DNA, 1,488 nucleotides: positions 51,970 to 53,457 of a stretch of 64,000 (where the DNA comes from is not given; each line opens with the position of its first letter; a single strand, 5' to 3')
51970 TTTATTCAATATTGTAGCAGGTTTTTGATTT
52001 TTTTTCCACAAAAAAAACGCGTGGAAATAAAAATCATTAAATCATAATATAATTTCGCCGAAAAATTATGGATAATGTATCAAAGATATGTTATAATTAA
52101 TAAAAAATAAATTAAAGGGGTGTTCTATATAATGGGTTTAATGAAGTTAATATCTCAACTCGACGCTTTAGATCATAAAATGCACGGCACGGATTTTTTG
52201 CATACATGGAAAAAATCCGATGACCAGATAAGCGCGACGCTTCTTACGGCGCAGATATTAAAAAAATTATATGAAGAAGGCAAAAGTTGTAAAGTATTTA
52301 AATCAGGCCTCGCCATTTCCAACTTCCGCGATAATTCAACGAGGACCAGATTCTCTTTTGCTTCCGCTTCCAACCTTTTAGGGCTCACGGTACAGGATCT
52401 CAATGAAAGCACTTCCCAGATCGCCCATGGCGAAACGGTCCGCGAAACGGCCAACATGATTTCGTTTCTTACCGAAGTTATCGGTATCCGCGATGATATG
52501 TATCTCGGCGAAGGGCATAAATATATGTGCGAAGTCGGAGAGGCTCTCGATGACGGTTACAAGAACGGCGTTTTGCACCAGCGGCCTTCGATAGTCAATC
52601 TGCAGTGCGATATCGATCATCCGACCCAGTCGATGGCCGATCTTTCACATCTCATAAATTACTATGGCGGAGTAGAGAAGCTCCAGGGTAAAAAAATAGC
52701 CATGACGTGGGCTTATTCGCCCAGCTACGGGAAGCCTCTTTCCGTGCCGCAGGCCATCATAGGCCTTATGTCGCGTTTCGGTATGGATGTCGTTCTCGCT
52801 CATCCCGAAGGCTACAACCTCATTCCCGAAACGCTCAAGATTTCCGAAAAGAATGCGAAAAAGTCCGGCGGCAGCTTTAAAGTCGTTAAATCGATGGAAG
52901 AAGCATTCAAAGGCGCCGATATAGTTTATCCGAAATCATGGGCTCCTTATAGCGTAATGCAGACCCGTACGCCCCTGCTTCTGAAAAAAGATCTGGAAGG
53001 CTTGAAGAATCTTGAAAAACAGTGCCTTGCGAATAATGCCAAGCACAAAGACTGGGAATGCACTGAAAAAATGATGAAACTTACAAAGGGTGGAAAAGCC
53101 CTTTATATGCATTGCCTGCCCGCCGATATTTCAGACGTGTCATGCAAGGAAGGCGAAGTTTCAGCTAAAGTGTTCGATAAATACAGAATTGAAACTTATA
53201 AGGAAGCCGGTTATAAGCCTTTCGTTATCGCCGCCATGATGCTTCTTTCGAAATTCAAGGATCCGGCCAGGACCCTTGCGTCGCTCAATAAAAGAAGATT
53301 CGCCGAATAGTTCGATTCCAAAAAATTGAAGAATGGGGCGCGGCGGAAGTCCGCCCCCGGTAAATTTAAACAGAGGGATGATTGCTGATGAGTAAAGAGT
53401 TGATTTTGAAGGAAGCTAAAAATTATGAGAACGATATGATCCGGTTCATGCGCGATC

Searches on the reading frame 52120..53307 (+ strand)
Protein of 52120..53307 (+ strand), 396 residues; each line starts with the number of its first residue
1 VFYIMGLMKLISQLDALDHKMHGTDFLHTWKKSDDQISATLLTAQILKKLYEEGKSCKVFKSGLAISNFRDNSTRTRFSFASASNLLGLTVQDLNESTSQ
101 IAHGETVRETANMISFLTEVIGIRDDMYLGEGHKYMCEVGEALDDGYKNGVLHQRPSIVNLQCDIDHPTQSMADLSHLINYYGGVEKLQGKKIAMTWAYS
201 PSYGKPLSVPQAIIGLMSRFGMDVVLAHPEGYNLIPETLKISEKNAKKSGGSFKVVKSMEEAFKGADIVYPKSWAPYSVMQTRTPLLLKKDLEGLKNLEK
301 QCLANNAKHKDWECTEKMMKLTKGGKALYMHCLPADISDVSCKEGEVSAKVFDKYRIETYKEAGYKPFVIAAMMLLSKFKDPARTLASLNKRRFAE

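Call 3: search_protein_families(library=pfam, proteins=[window:52120-53307:+], max_evalue=0.1)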
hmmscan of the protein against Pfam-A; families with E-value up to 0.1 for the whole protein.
window:52120-53307:+ (396 aa): 2 families
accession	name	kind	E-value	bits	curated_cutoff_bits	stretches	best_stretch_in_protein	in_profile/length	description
PF02729.26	OTCace_N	-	9e-24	84.7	29.9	1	25-177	2-145/148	Aspartate/ornithine carbamoyltransferase, carbamoyl-P binding domain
PF00185.30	OTCace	-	1.4e-20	74.3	29.4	1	213-376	19-156/157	Aspartate/ornithine carbamoyltransferase, Asp/Orn binding domain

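Call 4: search_protein_families(library=ncbifam, proteins=[window:52120-53307:+], max_evalue=0.01)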
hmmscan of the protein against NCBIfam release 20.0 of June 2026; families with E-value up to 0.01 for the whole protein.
window:52120-53307:+ (396 aa): 15 families
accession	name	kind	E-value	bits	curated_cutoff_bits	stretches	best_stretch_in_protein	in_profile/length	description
NF005538.0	PRK07200.1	equivalog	2.8e-206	685.1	453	1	7-391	4-389/396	knotted carbamoyltransferase YgeW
TIGR03316.1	ygeW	equivalog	2.1e-198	659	500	1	9-392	3-387/391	knotted carbamoyltransferase YgeW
NF003384.0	PRK04523.1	equivalog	2.4e-34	118.9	288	1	26-374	6-329/336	N-acetylornithine carbamoyltransferase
TIGR00658.1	orni_carb_tr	equivalog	4e-33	114.9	280.85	2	25-275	2-226/304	ornithine carbamoyltransferase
NF001986.0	PRK00779.1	subfamily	6.3e-32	110.9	306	2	21-275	3-227/307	ornithine carbamoyltransferase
TIGR04384.1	putr_carbamoyl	exception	2.8e-30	105.6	500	1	25-382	1-309/330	putrescine carbamoyltransferase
NF003286.0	PRK04284.1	subfamily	1e-20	74.1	515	1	22-359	5-296/332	ornithine carbamoyltransferase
NF002032.1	PRK00856.1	equivalog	4.9e-20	71.9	263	1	26-270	3-214/297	aspartate carbamoyltransferase catalytic subunit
TIGR00670.1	asp_carb_tr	equivalog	7.7e-20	71.2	236.95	1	33-270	10-222/304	aspartate carbamoyltransferase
NF011380.0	PRK14805.1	equivalog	1.4e-15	57.2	421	1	33-368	11-290/302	ornithine carbamoyltransferase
NF009213.0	PRK12562.1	subfamily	7.7e-15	55.1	559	1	26-355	9-296/334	ornithine carbamoyltransferase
NF002470.0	PRK01713.1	equivalog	1.1e-13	51.3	545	1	31-337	15-279/334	ornithine carbamoyltransferase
NF006046.0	PRK08192.1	equivalog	3.7e-12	46.2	512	1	22-270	5-232/339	aspartate carbamoyltransferase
NF008853.0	PRK11891.1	equivalog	6.8e-10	38.1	560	1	35-270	100-314/430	aspartate carbamoyltransferase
NF010387.0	PRK13814.1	equivalog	0.0012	17.8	660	1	56-114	39-97/310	aspartate carbamoyltransferase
